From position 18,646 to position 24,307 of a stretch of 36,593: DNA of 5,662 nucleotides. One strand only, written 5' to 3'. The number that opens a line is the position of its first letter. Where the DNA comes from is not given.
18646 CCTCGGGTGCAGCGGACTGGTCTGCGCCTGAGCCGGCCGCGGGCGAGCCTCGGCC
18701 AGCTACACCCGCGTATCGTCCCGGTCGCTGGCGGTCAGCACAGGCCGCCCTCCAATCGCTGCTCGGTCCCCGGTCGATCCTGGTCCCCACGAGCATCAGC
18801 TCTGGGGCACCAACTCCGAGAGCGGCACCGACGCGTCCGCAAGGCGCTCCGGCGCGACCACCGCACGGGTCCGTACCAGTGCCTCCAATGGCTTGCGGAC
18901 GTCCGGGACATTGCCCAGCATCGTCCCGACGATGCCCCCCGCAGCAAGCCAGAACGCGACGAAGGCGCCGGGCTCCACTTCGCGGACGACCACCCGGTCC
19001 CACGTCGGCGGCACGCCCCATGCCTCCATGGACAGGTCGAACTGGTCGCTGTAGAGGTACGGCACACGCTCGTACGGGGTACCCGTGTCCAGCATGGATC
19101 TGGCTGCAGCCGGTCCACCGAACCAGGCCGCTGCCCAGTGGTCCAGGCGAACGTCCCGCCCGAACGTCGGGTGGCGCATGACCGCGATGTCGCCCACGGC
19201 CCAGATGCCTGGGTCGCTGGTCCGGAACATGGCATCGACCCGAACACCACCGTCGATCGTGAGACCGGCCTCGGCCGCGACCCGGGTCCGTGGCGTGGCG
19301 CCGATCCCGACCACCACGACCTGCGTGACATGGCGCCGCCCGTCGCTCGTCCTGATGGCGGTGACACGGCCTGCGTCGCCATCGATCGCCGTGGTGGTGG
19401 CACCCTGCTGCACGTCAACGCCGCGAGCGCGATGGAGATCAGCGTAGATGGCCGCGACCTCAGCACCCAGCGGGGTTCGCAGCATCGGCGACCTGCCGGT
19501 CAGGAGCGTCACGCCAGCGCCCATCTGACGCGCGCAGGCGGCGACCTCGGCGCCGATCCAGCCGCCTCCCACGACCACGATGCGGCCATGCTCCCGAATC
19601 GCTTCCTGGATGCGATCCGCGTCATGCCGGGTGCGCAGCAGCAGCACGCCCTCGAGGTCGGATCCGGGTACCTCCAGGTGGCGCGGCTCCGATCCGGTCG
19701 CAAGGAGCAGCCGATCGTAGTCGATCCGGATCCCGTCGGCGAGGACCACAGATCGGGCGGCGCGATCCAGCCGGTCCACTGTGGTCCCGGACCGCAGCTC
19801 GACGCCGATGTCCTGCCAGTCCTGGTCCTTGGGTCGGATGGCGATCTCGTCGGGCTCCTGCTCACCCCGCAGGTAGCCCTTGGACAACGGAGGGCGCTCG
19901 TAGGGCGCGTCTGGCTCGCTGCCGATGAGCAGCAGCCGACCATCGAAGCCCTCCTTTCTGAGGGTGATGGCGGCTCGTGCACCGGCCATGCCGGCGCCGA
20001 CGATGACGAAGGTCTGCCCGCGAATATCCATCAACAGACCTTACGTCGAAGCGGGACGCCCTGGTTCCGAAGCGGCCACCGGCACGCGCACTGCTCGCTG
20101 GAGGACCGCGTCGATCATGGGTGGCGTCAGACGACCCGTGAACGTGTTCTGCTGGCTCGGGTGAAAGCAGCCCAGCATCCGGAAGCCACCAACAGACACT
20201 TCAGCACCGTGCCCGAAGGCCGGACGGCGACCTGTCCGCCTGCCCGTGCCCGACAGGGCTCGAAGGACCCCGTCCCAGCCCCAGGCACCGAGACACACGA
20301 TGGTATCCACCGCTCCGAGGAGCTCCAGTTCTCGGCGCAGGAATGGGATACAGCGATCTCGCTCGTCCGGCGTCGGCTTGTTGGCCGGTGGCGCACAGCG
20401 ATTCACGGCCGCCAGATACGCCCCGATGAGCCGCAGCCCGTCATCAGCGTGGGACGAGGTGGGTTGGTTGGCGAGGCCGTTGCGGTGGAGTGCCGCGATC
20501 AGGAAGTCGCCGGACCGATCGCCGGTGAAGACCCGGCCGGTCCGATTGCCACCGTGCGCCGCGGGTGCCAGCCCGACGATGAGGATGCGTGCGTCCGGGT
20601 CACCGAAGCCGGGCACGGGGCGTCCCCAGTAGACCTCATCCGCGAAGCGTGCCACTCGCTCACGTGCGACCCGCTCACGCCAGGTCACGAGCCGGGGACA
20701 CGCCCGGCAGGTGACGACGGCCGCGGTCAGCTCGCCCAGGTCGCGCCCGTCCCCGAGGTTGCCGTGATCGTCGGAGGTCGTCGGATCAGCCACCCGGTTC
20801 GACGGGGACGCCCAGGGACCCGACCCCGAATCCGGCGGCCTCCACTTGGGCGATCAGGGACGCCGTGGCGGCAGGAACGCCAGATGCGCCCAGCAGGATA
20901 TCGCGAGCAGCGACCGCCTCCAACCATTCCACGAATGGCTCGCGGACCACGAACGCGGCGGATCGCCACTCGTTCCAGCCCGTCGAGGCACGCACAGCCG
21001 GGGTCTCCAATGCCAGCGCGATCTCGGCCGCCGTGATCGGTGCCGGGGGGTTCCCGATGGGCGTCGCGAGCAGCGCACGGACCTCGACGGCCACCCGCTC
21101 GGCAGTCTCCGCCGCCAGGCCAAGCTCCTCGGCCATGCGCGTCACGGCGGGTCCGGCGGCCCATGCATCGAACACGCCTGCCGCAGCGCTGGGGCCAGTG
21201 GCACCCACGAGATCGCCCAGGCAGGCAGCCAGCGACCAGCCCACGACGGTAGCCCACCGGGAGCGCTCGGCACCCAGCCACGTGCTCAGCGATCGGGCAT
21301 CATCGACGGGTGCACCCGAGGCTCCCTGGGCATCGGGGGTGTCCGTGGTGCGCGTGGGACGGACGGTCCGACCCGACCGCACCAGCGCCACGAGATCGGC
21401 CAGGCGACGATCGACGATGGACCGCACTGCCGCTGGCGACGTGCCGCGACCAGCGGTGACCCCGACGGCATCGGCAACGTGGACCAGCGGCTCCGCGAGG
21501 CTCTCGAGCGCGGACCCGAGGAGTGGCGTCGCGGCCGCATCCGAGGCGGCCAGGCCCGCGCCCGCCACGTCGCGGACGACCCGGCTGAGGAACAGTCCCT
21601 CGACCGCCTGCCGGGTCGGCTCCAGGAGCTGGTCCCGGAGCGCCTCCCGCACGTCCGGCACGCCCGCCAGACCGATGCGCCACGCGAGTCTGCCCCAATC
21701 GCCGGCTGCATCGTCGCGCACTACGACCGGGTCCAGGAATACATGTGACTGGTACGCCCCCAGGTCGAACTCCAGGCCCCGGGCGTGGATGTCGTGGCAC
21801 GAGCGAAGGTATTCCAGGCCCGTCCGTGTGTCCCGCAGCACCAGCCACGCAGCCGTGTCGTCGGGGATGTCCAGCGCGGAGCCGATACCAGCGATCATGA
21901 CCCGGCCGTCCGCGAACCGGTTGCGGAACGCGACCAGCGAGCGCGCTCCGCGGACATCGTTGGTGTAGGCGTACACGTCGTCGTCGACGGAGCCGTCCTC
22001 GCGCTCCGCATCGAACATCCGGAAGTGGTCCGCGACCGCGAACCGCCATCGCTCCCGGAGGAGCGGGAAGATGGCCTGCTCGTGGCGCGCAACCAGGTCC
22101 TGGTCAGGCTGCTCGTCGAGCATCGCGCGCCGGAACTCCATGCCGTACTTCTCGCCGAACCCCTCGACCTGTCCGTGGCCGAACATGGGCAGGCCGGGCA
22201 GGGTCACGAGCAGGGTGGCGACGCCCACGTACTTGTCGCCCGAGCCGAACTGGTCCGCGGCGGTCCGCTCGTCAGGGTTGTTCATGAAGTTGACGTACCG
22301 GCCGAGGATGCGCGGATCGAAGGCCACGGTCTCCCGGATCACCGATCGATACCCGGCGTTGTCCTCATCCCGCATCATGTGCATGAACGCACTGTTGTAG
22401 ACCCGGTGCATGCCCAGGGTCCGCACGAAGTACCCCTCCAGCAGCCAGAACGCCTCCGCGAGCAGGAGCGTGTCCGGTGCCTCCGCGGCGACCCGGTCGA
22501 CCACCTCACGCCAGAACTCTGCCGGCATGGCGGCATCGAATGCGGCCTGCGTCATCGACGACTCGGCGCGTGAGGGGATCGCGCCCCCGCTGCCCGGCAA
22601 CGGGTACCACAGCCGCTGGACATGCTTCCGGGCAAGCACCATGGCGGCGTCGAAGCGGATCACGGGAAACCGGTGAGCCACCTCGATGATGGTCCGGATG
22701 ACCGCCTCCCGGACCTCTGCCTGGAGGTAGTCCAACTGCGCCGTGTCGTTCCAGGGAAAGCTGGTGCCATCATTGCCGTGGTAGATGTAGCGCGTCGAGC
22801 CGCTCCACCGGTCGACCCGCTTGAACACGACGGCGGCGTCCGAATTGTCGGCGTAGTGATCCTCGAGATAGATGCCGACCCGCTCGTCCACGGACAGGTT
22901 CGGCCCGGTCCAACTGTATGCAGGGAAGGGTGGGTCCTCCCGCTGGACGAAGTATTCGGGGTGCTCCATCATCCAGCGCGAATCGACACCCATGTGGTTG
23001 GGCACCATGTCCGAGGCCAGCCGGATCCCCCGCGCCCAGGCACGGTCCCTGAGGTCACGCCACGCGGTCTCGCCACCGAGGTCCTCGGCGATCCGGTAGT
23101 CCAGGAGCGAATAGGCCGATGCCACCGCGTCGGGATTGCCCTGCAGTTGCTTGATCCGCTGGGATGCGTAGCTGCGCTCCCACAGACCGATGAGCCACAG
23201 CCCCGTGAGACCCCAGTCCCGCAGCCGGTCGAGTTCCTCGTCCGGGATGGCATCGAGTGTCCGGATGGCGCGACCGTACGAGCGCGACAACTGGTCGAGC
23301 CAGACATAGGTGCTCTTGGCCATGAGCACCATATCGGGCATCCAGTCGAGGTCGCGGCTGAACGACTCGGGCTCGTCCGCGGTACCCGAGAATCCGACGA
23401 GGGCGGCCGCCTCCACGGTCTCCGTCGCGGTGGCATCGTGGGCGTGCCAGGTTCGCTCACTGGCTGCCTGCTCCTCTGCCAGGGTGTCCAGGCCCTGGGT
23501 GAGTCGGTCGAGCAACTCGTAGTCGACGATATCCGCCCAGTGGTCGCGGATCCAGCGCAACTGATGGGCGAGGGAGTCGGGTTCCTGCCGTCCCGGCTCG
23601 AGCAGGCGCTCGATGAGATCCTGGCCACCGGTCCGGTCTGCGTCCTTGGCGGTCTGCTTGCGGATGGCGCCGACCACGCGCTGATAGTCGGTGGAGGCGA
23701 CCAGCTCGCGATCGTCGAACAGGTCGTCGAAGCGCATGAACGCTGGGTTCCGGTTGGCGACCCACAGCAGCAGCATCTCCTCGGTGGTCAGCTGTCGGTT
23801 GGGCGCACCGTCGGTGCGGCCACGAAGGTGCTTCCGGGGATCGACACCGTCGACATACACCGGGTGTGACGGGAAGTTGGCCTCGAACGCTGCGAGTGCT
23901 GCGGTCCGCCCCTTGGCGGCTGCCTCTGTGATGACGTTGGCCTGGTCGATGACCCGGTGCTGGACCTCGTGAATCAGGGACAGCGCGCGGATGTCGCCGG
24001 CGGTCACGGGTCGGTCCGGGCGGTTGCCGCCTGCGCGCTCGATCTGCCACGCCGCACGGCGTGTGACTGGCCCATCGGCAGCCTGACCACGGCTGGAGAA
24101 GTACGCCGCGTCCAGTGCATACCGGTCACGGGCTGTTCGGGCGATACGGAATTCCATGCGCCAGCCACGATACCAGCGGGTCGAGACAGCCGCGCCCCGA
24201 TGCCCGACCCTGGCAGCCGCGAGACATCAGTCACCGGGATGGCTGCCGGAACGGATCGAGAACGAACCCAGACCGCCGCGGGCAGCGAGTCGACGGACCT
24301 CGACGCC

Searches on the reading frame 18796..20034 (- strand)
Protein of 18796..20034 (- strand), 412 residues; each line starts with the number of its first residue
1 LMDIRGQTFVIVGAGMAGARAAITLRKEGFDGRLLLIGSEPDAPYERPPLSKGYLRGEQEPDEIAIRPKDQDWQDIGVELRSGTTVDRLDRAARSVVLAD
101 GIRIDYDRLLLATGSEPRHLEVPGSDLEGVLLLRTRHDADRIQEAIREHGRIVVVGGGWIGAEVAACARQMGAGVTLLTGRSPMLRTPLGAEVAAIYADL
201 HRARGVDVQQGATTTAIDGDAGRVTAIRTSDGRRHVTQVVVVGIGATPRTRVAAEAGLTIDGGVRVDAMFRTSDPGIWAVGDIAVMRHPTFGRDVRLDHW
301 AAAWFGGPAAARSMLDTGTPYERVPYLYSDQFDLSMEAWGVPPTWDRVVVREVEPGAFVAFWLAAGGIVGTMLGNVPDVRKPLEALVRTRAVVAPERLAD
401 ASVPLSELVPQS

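Call 40: search_protein_families(library=pfam, proteins=[window:18796-20034:-], max_evalue=0.01)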
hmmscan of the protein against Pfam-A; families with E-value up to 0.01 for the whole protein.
window:18796-20034:- (412 aa): 12 families
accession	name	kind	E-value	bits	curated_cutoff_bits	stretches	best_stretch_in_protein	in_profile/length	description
PF07992.20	Pyr_redox_2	-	7.6e-65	219.6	26.1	1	9-304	3-288/291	Pyridine nucleotide-disulphide oxidoreductase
PF00070.33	Pyr_redox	-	5e-17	62.6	22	1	151-231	1-81/82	Pyridine nucleotide-disulphide oxidoreductase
PF14759.12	Reductase_C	-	2.9e-11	44.2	25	1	327-408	2-84/85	Reductase C-terminal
PF01134.28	GIDA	-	2.3e-08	33.9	22.1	1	152-181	2-31/391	Glucose inhibited division protein A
PF13738.12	Pyr_redox_3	-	2.7e-08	33.9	30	1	99-260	118-281/305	Pyridine nucleotide-disulphide oxidoreductase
PF01266.30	DAO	-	3.2e-07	30.7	27.9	0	9-37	2-28/353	FAD dependent oxidoreductase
PF13450.12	NAD_binding_8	-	0.0015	19.2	21.9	1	11-35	1-23/68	NAD(P)-binding Rossmann-like domain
PF21791.3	MDHAR3-like_C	-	0.0015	19.1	27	1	324-394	1-75/88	Monodehydroascorbate reductase 3-like, C-terminal domain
PF01262.27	AlaDh_PNT_C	-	0.002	18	23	1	148-182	27-61/214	Alanine dehydrogenase/PNT, C-terminal domain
PF02826.25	2-Hacid_dh_C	-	0.004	17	25.1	0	149-178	36-65/178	D-isomer specific 2-hydroxyacid dehydrogenase, NAD binding domain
PF13241.12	NAD_binding_7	-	0.0054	17.7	22.1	0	1-30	2-31/104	Putative NAD(P)-binding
PF00890.30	FAD_binding_2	-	0.006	16.3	20.4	1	10-30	3-23/414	FAD binding domain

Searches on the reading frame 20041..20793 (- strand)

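Call 40: search_protein_families(library=pfam, proteins=[window:20041-20793:-], max_evalue=0.01)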
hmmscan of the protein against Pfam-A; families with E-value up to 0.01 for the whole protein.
window:20041-20793:- (250 aa): 1 family
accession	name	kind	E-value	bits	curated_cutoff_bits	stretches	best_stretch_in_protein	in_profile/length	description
PF03167.25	UDG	-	6.5e-25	88.3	24.3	1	61-232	1-138/141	Uracil DNA glycosylase superfamily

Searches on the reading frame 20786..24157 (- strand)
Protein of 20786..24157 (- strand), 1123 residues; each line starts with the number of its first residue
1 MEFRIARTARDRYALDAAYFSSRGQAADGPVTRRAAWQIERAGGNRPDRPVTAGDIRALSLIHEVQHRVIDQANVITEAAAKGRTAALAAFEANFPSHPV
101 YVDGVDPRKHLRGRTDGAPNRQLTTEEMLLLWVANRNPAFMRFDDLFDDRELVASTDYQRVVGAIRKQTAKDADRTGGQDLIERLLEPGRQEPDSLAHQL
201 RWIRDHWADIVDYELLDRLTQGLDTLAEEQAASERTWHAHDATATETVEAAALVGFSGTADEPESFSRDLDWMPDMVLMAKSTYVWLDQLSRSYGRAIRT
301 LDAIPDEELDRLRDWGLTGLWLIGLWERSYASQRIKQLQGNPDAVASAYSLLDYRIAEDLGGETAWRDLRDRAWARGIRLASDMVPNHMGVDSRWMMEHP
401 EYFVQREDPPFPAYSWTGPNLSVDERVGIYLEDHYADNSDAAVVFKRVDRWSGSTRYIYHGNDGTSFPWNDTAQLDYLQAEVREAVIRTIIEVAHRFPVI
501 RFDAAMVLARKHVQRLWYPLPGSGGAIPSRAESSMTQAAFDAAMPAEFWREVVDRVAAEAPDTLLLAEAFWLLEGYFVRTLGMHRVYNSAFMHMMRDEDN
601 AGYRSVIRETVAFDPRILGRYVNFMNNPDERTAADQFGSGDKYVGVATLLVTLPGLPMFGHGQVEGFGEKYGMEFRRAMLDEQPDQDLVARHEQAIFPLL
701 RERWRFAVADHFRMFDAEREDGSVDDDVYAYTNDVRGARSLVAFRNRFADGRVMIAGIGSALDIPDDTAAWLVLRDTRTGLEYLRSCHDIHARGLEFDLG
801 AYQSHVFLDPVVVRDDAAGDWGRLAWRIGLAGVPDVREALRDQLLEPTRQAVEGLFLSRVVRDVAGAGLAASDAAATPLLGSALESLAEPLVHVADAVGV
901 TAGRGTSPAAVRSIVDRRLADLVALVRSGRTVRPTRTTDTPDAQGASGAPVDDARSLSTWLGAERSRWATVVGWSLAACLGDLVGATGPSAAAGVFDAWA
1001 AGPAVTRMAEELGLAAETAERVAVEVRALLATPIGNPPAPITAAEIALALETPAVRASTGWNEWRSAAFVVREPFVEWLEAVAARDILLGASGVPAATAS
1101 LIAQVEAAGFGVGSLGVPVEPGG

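Call 40: search_protein_families(library=pfam, proteins=[window:20786-24157:-], max_evalue=0.01)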
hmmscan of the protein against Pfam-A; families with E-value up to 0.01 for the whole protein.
window:20786-24157:- (1123 aa): 1 family
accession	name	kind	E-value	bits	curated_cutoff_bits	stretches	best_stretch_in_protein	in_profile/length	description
PF00128.31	Alpha-amylase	-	5.7e-08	32.9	22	1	297-666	14-355/446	Alpha amylase, catalytic domain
